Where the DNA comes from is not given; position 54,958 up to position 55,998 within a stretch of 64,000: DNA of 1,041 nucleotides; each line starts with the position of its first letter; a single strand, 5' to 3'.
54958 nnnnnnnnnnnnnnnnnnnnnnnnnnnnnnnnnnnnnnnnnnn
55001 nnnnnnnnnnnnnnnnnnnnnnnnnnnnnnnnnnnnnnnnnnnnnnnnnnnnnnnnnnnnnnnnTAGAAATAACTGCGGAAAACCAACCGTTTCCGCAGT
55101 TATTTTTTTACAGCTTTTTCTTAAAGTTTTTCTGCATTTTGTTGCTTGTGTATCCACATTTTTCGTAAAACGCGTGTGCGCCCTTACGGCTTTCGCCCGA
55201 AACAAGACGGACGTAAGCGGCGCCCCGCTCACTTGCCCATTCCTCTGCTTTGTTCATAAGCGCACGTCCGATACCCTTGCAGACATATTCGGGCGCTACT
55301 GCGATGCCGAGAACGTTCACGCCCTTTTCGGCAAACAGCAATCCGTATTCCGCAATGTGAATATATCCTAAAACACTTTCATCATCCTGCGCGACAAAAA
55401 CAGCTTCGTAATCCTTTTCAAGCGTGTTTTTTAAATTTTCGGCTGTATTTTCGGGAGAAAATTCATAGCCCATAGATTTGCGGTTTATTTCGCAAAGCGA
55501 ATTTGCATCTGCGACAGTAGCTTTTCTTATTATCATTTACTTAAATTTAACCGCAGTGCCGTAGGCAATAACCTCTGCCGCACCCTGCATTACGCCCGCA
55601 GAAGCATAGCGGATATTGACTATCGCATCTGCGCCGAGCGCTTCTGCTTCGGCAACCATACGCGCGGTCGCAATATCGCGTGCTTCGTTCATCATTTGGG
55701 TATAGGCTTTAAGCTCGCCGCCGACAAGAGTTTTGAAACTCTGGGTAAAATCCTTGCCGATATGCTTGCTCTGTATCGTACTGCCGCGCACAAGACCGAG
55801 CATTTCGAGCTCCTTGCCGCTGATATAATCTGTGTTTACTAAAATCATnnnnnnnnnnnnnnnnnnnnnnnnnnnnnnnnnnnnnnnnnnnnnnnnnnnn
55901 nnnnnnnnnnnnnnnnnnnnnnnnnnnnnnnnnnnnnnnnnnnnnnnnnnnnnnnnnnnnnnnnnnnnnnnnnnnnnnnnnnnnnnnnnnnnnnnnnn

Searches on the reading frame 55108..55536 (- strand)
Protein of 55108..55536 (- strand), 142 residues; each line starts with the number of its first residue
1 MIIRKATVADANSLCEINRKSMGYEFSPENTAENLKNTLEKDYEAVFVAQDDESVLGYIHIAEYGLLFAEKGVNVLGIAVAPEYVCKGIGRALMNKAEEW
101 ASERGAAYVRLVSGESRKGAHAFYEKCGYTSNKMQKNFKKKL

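Call 86: search_protein_families(library=pfam, proteins=[window:55108-55536:-], max_evalue=0.00001)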
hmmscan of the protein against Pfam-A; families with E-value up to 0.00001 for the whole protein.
window:55108-55536:- (142 aa): 4 families
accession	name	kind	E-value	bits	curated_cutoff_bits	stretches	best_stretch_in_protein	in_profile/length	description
PF00583.31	Acetyltransf_1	-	1.7e-20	73.9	20.7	1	13-129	3-116/116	Acetyltransferase (GNAT) family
PF13508.13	Acetyltransf_7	-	2.4e-16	60.3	27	1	44-130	3-83/84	Acetyltransferase (GNAT) domain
PF13673.13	Acetyltransf_10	-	3.1e-11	43.8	23.6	1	25-133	12-111/128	Acetyltransferase (GNAT) domain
PF13527.13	Acetyltransf_9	-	4.1e-09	36.9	25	1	3-130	2-125/127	Acetyltransferase (GNAT) domain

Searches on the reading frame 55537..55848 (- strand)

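Call 86: search_protein_families(library=pfam, proteins=[window:55537-55848:-], max_evalue=0.00001)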
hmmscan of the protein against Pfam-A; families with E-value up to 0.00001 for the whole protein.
window:55537-55848:- (103 aa): 1 family
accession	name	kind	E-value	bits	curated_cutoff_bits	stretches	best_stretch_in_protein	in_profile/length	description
PF01906.23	YbjQ_1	-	1.8e-36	125.3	23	1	1-101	1-102/103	Putative heavy-metal-binding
